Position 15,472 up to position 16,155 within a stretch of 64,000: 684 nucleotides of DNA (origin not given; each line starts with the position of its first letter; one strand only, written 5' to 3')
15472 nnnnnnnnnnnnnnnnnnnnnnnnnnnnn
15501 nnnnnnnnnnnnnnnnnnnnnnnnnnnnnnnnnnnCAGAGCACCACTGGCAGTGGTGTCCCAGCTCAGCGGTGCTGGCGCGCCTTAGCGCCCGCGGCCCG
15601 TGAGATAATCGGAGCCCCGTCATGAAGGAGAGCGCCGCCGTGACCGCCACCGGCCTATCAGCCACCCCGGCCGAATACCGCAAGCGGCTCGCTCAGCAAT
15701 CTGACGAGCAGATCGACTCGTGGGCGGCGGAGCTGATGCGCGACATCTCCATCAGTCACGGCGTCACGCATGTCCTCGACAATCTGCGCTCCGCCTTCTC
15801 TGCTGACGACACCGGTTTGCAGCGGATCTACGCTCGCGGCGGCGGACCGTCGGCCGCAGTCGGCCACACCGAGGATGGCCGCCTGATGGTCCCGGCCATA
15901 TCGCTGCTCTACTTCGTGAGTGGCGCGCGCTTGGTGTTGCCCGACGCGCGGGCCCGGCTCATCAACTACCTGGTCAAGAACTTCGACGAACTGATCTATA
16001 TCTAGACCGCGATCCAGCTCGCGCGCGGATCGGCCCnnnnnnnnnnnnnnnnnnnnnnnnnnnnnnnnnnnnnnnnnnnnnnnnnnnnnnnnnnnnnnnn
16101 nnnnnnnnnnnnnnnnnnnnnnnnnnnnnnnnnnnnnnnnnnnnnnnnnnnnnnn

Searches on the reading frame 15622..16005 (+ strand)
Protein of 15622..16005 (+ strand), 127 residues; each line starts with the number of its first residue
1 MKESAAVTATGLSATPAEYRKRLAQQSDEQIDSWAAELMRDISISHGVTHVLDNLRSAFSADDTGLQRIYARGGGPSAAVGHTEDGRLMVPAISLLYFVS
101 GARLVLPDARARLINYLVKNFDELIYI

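Call 9: search_protein_families(library=pfam, proteins=[window:15622-16005:+])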
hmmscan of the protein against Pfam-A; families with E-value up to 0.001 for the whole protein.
window:15622-16005:+ (127 aa): 0 families

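Call 46: search_protein_families(library=ncbifam, proteins=[window:15622-16005:+])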
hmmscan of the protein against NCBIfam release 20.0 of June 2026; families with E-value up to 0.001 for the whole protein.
window:15622-16005:+ (127 aa): 0 families

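Call 54: find_homologous_proteins(query=window:15622-16005:+)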
Query window:15622-16005:+ (127 aa): 637 proteins with E <= 0.001 among 671 candidates; the best 120 are listed.
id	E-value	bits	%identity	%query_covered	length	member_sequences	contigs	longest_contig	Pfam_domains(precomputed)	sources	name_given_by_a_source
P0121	3.3e-75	267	100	100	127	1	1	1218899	-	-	-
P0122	5.3e-55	202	81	95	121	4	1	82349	-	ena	-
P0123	3.8e-53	196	79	95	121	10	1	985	-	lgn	-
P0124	1.1e-51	192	76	95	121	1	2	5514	-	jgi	jgi:hypothetical protein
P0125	2.6e-49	184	74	95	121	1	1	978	-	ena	-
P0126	7.0e-49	183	71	95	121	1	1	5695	-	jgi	jgi:hypothetical protein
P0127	9.8e-49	182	69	95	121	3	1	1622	-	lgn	-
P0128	1.0e-48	182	71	95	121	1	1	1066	-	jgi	jgi:hypothetical protein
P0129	5.4e-48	180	73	95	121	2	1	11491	-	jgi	jgi:hypothetical protein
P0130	6.8e-48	179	70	95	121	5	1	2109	-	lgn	-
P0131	1.3e-47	179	73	94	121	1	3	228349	-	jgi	jgi:hypothetical protein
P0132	1.8e-47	178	70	95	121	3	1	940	-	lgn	-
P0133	3.5e-47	177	70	95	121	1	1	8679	-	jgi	jgi:hypothetical protein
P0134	3.6e-47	177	72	95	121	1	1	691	-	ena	-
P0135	1.5e-46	175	66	98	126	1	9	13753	-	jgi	jgi:hypothetical protein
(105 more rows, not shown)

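Call 62: predict_structure(alignment_id=A4)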
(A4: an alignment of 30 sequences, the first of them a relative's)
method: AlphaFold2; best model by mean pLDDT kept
length: 127 residues; sequences in the alignment: 30
mean_pLDDT: 89.4   pTM: 0.83
mean pLDDT of the five models: 89.4, 89.1, 89.1, 89.1, 88.3
residues with pLDDT >= 90: 105; 70-90: 7; 50-70: 5; < 50: 10
segments of 3 or more residues with pLDDT < 50: 1-8
pLDDT, mean of each block of 10 residues (from residue 1): 40 82 95 96 95 97 98 97 96 97 98 96 69
secondary structure, 60 per line:
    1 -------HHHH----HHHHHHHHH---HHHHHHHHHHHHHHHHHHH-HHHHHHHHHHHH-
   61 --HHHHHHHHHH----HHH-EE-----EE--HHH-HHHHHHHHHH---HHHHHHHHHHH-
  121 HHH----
elements in order: H8-11 H16-24 H28-46 H48-59 H63-72 H96-105 H109-119

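Call 64: fold_search(model_id=the predicted structure, library=pdb)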
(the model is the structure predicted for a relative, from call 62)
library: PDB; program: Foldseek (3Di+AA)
matches with E <= 10: 51; with E <= 0.001: 0
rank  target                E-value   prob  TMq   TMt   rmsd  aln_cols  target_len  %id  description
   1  4gkf_A                2.5e+00  0.10  0.30  0.27  14.8       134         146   13  Crystal structure and characterization of Cmr5 protein from Pyrococcus furiosus (released 2013-01-23)
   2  8i23_D                3.5e+00  0.03  0.18  0.03  19.0       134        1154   14  Clostridium thermocellum RNA polymerase transcription open complex with SigI1 and its promoter (released 2023-10-11)
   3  9spf_SF               3.7e+00  0.03  0.19  0.15  15.4       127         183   16  CRYO-EM STRUCTURE OF HUMAN 80S RIBOSOME WITH A/P/E-SITE TRNA AND MRNA CONTAINING N1-METHYLPSEUDOURIDINE (released 2026-01-21)
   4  6zzx_L                3.9e+00  0.02  0.17  0.15  18.9       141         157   17  Structure of low-light grown Chlorella ohadii Photosystem I (released 2021-07-28)
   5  4ia4_C                4.5e+00  0.02  0.20  0.13  14.7       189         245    9  Structure of the spinach aquaporin SoPIP2;1 at pH 6 (released 2013-05-29)
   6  6qzt_A                4.8e+00  0.04  0.23  0.11  11.4       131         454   16  Crystal structure of Csx1 from Sulfolobus islandicus orthorhombic form (released 2019-10-02)
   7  2qw6_D                4.8e+00  0.03  0.18  0.23  10.4        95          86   20  Crystal structure of the C-terminal domain of an AAA ATPase from Enterococcus faecium DO (released 2007-08-28)
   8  5dse_B                5.0e+00  0.08  0.28  0.17  11.1       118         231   13  Crystal Structure of the TTC7B/Hyccin Complex (released 2015-12-02)
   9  3lku_E                5.3e+00  0.03  0.22  0.13  12.8       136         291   11  Crystal structure of S. cerevisiae Get4 in complex with an N-terminal fragment of Get5 (released 2010-06-23)
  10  9lhw_E                5.6e+00  0.02  0.18  0.07  13.5       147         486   10  Crystal structure of a wild-type tagose isomerase (TsT4Ease WT) from Thermotogota bacterium (released 2025-12-24)
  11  2qu0_A                6.6e+00  0.02  0.21  0.19  12.5       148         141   16  Crystal structure determination of sheep methemoglobin at 2.7 Angstrom resolution (released 2008-08-05)
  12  8h1t_N                6.9e+00  0.05  0.21  0.24   8.0        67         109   13  Cryo-EM structure of BAP1-ASXL1 bound to chromatosome (released 2023-02-01)
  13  9w55_A                6.9e+00  0.03  0.20  0.10   7.6        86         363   10  Structure of L-glutamate oxidase E617Q mutant (released 2026-01-07)
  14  5ohc_A                6.9e+00  0.03  0.24  0.08  13.2       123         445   15  Crystal structure of Mycolicibacterium hassiacum glucosylglycerate hydrolase (MhGgH) in complex with glycerol (released 2018-08-01)
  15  7qiy_E                6.9e+00  0.02  0.20  0.15  15.2       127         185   10  Specific features and methylation sites of a plant ribosome. 40S head ribosomal subunit. (released 2022-06-15)
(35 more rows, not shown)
